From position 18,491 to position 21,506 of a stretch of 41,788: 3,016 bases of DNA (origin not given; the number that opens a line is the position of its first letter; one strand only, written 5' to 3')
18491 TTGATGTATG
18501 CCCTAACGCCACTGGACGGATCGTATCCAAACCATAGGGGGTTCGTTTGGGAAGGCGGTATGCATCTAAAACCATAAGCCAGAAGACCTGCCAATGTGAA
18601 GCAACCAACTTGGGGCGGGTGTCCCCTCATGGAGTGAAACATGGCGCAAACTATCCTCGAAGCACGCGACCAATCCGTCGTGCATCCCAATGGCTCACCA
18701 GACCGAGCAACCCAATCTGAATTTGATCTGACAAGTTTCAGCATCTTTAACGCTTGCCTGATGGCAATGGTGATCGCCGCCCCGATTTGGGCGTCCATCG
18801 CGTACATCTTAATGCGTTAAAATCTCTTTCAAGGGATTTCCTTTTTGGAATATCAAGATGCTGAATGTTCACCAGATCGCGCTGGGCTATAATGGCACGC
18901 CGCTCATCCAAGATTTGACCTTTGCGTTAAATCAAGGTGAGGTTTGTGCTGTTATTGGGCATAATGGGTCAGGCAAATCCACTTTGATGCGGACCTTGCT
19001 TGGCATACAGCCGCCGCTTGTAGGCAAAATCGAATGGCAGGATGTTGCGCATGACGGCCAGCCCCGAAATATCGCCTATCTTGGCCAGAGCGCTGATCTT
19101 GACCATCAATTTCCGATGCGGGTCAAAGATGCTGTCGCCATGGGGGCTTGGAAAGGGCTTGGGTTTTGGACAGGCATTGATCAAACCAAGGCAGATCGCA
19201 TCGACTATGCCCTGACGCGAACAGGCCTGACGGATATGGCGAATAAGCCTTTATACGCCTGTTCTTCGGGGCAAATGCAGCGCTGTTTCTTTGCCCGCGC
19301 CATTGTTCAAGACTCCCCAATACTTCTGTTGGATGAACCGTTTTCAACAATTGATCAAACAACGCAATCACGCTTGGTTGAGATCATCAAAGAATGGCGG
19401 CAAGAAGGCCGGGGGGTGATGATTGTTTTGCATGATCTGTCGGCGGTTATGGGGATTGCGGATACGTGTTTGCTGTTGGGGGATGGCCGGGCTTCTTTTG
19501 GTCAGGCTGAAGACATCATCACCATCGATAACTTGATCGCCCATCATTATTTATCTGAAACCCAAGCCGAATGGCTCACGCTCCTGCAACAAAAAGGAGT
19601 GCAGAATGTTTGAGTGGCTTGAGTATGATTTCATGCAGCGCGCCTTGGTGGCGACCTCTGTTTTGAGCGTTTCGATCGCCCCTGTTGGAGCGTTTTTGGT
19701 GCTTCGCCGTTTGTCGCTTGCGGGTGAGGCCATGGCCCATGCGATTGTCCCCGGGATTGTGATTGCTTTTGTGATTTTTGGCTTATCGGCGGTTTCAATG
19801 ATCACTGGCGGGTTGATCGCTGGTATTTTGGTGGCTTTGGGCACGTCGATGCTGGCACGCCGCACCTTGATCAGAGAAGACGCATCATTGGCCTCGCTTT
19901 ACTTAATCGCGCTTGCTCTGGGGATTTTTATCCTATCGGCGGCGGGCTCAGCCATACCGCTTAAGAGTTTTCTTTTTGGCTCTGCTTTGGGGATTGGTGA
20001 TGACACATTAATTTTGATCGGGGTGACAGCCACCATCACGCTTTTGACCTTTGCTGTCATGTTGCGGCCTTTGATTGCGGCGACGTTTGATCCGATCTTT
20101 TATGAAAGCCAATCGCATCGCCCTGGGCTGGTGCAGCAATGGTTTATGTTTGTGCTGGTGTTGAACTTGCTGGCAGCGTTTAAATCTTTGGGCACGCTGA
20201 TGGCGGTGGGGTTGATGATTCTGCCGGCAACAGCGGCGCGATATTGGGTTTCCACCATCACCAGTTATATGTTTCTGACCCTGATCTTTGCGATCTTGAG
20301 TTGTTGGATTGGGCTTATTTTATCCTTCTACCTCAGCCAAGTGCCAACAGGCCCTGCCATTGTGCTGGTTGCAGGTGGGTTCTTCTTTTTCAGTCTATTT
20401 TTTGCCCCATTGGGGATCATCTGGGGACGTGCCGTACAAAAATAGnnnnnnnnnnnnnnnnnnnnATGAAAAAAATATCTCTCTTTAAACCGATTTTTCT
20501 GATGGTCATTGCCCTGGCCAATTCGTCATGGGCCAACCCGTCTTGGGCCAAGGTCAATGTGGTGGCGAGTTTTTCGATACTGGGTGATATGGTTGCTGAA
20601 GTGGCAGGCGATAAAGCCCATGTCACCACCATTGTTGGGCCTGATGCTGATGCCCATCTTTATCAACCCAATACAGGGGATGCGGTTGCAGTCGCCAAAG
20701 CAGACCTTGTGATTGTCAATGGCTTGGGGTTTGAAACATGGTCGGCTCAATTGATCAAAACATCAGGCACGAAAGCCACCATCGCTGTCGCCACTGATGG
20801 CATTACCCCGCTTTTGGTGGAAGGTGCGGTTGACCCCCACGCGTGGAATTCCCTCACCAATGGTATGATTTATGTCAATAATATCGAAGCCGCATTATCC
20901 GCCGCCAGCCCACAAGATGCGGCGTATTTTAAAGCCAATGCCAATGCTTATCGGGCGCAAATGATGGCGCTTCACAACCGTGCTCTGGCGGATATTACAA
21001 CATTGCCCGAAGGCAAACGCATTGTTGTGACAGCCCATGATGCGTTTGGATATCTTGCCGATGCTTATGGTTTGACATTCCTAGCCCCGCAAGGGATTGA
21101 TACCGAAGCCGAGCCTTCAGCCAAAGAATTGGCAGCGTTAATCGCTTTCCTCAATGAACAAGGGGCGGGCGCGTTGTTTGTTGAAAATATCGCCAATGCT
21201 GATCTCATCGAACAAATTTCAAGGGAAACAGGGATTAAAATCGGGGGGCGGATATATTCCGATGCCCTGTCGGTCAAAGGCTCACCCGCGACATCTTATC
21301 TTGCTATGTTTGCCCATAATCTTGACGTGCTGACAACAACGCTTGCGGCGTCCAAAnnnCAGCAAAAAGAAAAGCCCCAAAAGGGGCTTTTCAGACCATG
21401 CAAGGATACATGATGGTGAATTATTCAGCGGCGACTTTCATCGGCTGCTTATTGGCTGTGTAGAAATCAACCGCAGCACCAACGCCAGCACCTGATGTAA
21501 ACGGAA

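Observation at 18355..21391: Cobalamin riboswitch controlling a ZnuCBA/TroA-type metal ABC importer: candidate new class of B12-regulated cobalt uptake system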

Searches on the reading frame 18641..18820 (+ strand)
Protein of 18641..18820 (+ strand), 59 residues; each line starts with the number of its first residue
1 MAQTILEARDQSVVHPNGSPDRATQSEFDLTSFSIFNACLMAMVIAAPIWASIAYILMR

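Call 4: search_protein_families(library=pfam, proteins=[window:18641-18820:+])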
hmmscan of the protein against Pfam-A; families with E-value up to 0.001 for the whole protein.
window:18641-18820:+ (59 aa): 0 families

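Call 5: search_protein_families(library=ncbifam, proteins=[window:18641-18820:+])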
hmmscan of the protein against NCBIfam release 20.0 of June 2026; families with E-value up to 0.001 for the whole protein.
window:18641-18820:+ (59 aa): 0 families

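Call 57: search_protein_families(library=pfam, proteins=[window:18641-18817:+], max_evalue=10)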
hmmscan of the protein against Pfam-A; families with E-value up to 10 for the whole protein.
seq(59 aa): 0 families

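Call 72: find_homologous_proteins(query=A2, max_evalue=0.001)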
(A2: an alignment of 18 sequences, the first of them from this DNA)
Query A2 (18 sequences) (59 aa, profile of the alignment): 29 proteins with E <= 0.001 among 1344 candidates.
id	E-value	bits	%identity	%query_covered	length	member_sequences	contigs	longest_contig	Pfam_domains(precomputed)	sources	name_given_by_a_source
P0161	7.7e-15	72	93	100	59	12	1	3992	-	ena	-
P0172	1.4e-14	71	95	100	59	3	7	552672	-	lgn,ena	-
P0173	9.1e-14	68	90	100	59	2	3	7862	-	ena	-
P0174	2.1e-13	67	-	-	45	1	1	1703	-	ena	-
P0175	2.7e-13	67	32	53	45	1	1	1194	-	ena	-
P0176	4.4e-13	66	78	100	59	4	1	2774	-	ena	-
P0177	8.2e-13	65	-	-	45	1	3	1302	-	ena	-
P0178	8.5e-13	65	43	51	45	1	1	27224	-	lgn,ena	-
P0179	8.5e-13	65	33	66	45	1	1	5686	-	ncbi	-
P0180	1.3e-12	65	34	59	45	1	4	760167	-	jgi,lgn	-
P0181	1.5e-12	65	-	-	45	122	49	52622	-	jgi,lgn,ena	jgi:hypothetical protein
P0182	1.3e-11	62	-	-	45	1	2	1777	-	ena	-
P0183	1.3e-11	61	-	-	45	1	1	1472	-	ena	-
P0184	2.6e-11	61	-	-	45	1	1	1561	-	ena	-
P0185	3.2e-11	60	-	-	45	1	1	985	-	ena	-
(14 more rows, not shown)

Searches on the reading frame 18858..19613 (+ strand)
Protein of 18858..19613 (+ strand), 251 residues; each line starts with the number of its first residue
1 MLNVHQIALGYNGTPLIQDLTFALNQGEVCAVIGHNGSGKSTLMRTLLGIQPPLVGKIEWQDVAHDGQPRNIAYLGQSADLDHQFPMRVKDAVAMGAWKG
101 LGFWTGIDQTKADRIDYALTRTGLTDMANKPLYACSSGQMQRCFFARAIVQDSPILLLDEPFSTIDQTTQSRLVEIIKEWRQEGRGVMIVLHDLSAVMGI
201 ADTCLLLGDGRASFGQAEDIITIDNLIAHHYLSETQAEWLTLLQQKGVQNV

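Call 4: search_protein_families(library=pfam, proteins=[window:18858-19613:+])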
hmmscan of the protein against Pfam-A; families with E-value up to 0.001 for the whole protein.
window:18858-19613:+ (251 aa): 4 families
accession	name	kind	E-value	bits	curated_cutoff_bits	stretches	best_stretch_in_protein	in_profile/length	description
PF00005.33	ABC_tran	-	5.8e-27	95.4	25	1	18-162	2-136/137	ABC transporter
PF13304.12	AAA_21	-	1.5e-07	32.3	27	0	31-51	3-23/304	AAA domain, putative AbiEii toxin, Type IV TA system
PF02463.25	SMC_N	-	1.2e-06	28.5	40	0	28-49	25-49/220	RecF/RecN/SMC N terminal domain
PF13555.12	AAA_29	-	0.00057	20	27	0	22-44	17-39/61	P-loop containing region of AAA domain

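Call 5: search_protein_families(library=ncbifam, proteins=[window:18858-19613:+])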
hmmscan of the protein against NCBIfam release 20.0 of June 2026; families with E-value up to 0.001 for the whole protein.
window:18858-19613:+ (251 aa): 190 families (the best 25 are shown)
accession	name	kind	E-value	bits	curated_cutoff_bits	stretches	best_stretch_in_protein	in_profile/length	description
NF040873.1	AztA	equivalog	1.2e-54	184.8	220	1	10-202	1-187/191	zinc ABC transporter ATP-binding protein AztA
NF053840.1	MnTportMntADein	equivalog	2.6e-44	151.6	400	1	1-230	1-229/240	manganese ABC transporter ATP-binding protein MntA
NF010068.0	PRK13548.1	equivalog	2e-40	138.6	261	1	1-227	5-237/261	heme ABC transporter ATP-binding protein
NF011630.0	PRK15056.1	equivalog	9.8e-40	136.5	393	1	3-226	8-234/274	manganese/iron ABC transporter ATP-binding protein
NF008409.0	PRK11231.1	equivalog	2e-38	132.2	375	1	1-224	2-229/255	Fe(3+) dicitrate ABC transporter ATP-binding protein FecE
TIGR03873.1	F420-0_ABC_ATP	hypoth_equivalog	5.2e-37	127.5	372.4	1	2-226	2-230/256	putative F420-0 ABC transporter ATP-binding protein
TIGR03771.1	anch_rpt_ABC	equivalog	5e-36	124.5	268.8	1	23-208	2-187/223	anchored repeat-type ABC transporter ATP-binding subunit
NF007082.0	PRK09536.1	equivalog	6.4e-35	121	537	1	1-227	3-233/402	corrinoid ABC transporter ATPase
TIGR01189.1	ccmA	equivalog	4.1e-34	118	131.6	1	2-192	1-185/198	heme ABC exporter ATP-binding protein CcmA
NF007863.0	PRK10575.1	equivalog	5.3e-30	104.6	433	1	3-222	13-237/265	Fe3+-hydroxamate ABC transporter ATP-binding protein FhuC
TIGR01277.1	thiQ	equivalog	5.6e-29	101.3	245.05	1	4-214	3-209/213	thiamine ABC transporter ATP-binding protein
NF010061.0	PRK13538.1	equivalog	3.8e-28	98.4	195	1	1-193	5-192/211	cytochrome c biogenesis heme-transporting ATPase CcmA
NF008421.0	PRK11248.1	equivalog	5.7e-28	98.1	357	1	1-210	1-205/255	taurine ABC transporter ATP-binding subunit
TIGR02315.1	ABC_phnC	equivalog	9e-28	97.3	266.1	1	1-222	1-234/243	phosphonate ABC transporter ATP-binding protein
NF007606.0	PRK10253.1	equivalog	1.2e-27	97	497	1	3-230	9-240/266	iron-enterobactin ABC transporter ATP-binding protein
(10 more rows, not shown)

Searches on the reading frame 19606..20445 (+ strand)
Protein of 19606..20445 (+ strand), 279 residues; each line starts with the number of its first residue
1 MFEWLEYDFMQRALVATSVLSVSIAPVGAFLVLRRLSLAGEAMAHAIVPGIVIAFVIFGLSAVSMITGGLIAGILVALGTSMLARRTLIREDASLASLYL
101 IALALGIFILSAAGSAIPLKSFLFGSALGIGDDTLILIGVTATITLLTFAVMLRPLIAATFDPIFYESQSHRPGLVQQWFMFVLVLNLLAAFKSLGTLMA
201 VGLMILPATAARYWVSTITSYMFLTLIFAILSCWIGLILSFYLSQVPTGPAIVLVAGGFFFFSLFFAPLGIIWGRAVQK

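Call 4: search_protein_families(library=pfam, proteins=[window:19606-20445:+])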
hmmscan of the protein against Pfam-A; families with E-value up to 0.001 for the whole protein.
window:19606-20445:+ (279 aa): 1 family
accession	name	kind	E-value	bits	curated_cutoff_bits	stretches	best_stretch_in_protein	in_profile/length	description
PF00950.22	ABC-3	-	2.3e-49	168.7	20.1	1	7-266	2-257/258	ABC 3 transport family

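Call 5: search_protein_families(library=ncbifam, proteins=[window:19606-20445:+])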
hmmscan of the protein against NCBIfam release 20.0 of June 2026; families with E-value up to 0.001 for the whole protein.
window:19606-20445:+ (279 aa): 4 families
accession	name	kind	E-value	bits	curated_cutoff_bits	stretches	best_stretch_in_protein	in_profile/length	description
NF040871.1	AztB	equivalog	1.5e-65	221.4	280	1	3-256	5-254/254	zinc ABC transporter permease AztB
TIGR03770.1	anch_rpt_perm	equivalog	2e-34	119.5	296.8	1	8-267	15-270/270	anchored repeat-type ABC transporter permease subunit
NF040927.1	ABC_perm_SloB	subfamily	4.4e-33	115.2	460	1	5-268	7-265/271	metal ABC transporter permease subunit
NF007089.0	PRK09543.1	equivalog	5.4e-18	65.5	284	1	14-265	9-256/261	zinc ABC transporter permease subunit ZnuB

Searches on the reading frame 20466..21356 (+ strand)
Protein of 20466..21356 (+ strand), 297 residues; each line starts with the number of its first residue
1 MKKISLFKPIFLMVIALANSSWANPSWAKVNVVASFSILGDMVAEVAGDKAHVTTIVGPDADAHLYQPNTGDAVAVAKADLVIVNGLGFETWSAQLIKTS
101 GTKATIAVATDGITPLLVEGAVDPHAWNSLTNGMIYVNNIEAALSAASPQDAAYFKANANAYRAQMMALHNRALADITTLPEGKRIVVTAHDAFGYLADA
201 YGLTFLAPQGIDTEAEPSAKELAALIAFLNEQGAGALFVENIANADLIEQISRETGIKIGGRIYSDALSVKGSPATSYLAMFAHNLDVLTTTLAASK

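Call 60: find_related_loci(query=A3, collection=metagenome_contigs, flank=10000)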
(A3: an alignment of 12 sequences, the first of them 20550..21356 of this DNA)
Query A3 (269 aa) in metagenome_contigs; peptide patterns used: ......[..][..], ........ (x = any residue, [..] = any of these).
600 stretches matched a pattern (row limit reached: there are more); 550 encode a relative of the query (tblastn E <= 1e-3); the best 80 are kept; 80 distinct loci.
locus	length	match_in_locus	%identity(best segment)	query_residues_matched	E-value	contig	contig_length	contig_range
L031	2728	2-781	85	10-269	3e-154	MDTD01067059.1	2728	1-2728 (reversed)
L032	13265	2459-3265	79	1-269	2e-142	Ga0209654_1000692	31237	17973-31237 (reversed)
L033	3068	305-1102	68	1-266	4e-125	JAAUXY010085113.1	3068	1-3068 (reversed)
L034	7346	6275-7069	70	1-265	4e-121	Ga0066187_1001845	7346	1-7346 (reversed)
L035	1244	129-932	65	1-268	2e-128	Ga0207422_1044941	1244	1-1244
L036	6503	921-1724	66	1-268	7e-117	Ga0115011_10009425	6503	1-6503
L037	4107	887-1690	66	1-268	2e-118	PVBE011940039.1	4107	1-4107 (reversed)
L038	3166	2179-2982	66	1-268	6e-119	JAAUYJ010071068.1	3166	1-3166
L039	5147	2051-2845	66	1-265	1e-115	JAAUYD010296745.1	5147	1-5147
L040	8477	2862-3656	67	1-265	2e-115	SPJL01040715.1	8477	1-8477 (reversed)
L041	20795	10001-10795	65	1-265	1e-114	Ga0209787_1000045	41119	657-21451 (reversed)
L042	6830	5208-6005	67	1-266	9e-115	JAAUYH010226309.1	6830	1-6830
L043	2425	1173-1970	65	1-266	3e-120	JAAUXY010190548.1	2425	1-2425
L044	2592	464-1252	67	3-265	3e-119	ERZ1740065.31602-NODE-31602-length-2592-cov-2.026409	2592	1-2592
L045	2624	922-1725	66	1-268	2e-118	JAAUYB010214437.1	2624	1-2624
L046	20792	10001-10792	67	2-265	6e-113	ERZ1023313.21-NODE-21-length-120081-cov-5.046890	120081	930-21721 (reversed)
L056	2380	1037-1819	62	1-265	4e-108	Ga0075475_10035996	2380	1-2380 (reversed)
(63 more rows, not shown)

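Call 70: search_protein_families(library=pfam, proteins=[L046:11656-14577:+, L046:14969-16510:+, L046:11205-11453:+, L046:6114-7583:+, L046:16507-16887:+, L046:16884-17240:+, L056:1964-2332:-], max_evalue=0.001)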
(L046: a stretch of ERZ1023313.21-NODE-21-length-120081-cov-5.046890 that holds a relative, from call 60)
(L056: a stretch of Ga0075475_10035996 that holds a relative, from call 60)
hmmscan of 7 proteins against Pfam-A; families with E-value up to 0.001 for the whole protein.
L046:11656-14577:+ (973 aa): 5 families
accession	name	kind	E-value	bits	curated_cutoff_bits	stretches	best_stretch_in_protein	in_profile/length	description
PF00361.26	Proton_antipo_M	-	2.4e-55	188.3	21.5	1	148-433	1-288/294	NADH:quinone oxidoreductase/Mrp antiporter, TM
PF04039.18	MnhB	-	1.8e-32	112.7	22.5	1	816-938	1-126/127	Domain related to MnhB subunit of Na+/H+ antiporter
PF20501.3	MbhE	-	3.8e-17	62.6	27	1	714-802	3-91/98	MBH, subunit E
PF13244.11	MbhD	-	1.2e-12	48.3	27.2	1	636-699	2-66/67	MBH, subunit D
PF00662.26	Proton_antipo_N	-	6.9e-10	39.1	24.5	1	84-125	5-46/51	NADH-Ubiquinone oxidoreductase (complex I), chain 5 N-terminus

L046:14969-16510:+ (513 aa): 2 families
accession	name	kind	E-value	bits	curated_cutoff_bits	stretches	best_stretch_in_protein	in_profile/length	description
PF00361.26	Proton_antipo_M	-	1.9e-60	205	21.5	1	133-424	2-294/294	NADH:quinone oxidoreductase/Mrp antiporter, TM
PF10125.14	NADHdeh_related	-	2.2e-05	24.4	27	1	125-232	78-182/218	NADH dehydrogenase I, subunit N related protein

L046:11205-11453:+ (82 aa): 0 families

L046:6114-7583:+ (489 aa): 2 families
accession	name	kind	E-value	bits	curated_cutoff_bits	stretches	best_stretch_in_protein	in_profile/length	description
PF00248.27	Aldo_ket_red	-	6.4e-62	209.7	24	1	21-312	4-288/291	Aldo/keto reductase family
PF01042.26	Ribonuc_L-PSP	-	8.4e-20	71.4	27.3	1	373-483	7-119/121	Endoribonuclease L-PSP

L046:16507-16887:+ (126 aa): 1 family
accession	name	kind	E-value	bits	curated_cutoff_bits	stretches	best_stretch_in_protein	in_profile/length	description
PF01899.21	MNHE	-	2.6e-34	118.5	27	1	9-110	44-145/145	Na+/H+ ion antiporter subunit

L046:16884-17240:+ (118 aa): 1 family
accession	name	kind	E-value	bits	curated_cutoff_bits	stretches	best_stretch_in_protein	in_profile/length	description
PF04066.18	MrpF_PhaF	-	1.7e-13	51.2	23.3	1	39-91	1-53/53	Multiple resistance and pH regulation protein F (MrpF / PhaF)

L056:1964-2332:- (122 aa): 0 families

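Call 87: search_protein_families(library=pfam, proteins=[L046:11205-11453:+], max_evalue=0.0001)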
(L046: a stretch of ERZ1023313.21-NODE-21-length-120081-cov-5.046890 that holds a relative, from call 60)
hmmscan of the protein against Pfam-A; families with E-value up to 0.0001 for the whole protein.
L046:11205-11453:+ (82 aa): 0 families

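Call 88: predict_structure(alignment_id=A4)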
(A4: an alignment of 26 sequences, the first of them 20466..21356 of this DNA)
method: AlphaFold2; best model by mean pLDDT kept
length: 297 residues; sequences in the alignment: 26
mean_pLDDT: 76.8   pTM: 0.77
mean pLDDT of the five models: 76.8, 76.7, 67.6, 58.4, 55.9
residues with pLDDT >= 90: 74; 70-90: 128; 50-70: 72; < 50: 23
segments of 3 or more residues with pLDDT < 50: 1-4, 16-26, 267-269
pLDDT, mean of each block of 10 residues (from residue 1): 47 47 57 88 95 77 64 89 80 78 91 76 68 92 97 98 94 89 77 59 68 65 84 78 74 81 57 72 84 79
secondary structure, 60 per line:
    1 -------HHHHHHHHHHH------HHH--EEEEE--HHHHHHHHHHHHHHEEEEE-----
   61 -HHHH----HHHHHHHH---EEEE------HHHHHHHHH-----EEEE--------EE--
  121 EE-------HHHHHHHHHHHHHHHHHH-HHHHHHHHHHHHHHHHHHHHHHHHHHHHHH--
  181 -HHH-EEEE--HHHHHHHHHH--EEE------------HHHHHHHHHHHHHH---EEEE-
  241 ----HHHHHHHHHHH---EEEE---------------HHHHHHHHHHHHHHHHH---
elements in order: H8-18 E30-34 H37-50 E51-55 H62-65 H70-77 E81-84 H91-99 E105-108 H130-147 H149-178 E186-189 H192-201 E204-206 H219-232 E236-239 H245-255 E259-262 H278-294

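Call 90: fold_search(model_id=the predicted structure, library=pdb)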
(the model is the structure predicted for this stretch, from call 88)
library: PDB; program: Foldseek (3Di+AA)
matches with E <= 10: 1224; with E <= 0.001: 102
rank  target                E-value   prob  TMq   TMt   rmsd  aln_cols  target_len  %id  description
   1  5w57_A                9.0e-24  1.00  0.72  0.75   4.2       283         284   43  Structure of Holo AztC (released 2017-09-20)
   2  8svc                  3.5e-23  1.00  0.70  0.76   4.4       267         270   44  Crystal Structure of SBP from Klebsiella pneumoniae (released 2024-01-24)
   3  6xpn_A                3.9e-23  1.00  0.71  0.81   4.0       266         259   44  Z-loop Deletion Mutant of AztC from Paracoccus denitrificans (released 2020-08-26)
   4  5kzj_A                7.0e-23  1.00  0.73  0.79   4.1       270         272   45  Loop Deletion mutant of Paracoccus denitrificans AztC (released 2017-07-05)
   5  5kzj_B                7.0e-23  1.00  0.72  0.78   4.3       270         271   45  Loop Deletion mutant of Paracoccus denitrificans AztC (released 2017-07-05)
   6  5w56_B                3.0e-21  1.00  0.73  0.81   3.9       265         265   45  Structure of Apo AztC (released 2017-09-20)
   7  5z2k                  4.6e-21  1.00  0.74  0.81   4.0       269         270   33  Structure of S38A mutant Mn-bound periplasmic metal binding protein from candidatus liberibacter asiaticus (released 2018-10-03)
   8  4cl2                  6.0e-21  1.00  0.74  0.82   3.8       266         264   32  structure of periplasmic metal binding protein from candidatus liberibacter asiaticus (released 2015-01-28)
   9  5z2j                  9.7e-21  1.00  0.74  0.80   4.0       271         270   32  structure of S38A mutant metal-free periplasmic metal binding protein from candidatus liberibacter asiaticus (released 2018-10-03)
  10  5zha                  1.1e-20  1.00  0.74  0.82   3.8       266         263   32  Structure of Y68F mutant Mn-Bound periplasmic metal binding protein from candidatus liberibacter asiaticus (released 2018-10-03)
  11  6ixi                  1.1e-20  1.00  0.74  0.82   3.8       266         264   32  structure of Cd-bound periplasmic metal binding protein from candidatus liberibacter asiaticus (released 2020-01-15)
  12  5z35                  1.3e-20  1.00  0.74  0.81   3.9       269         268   32  Structure of Y68F mutant metal free periplasmic metal binding protein from candidatus liberibacter asiaticus (released 2018-10-03)
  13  5hx7                  2.3e-20  1.00  0.76  0.80   3.8       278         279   34  Metal ABC transporter from Listeria monocytogenes (released 2016-02-17)
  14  7me2_B                3.2e-20  1.00  0.70  0.75   4.5       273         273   33  YfeA oligomer crystal 2, form 2 (released 2021-08-25)
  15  7me2_A                3.3e-20  1.00  0.72  0.75   4.2       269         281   33  YfeA oligomer crystal 2, form 2 (released 2021-08-25)
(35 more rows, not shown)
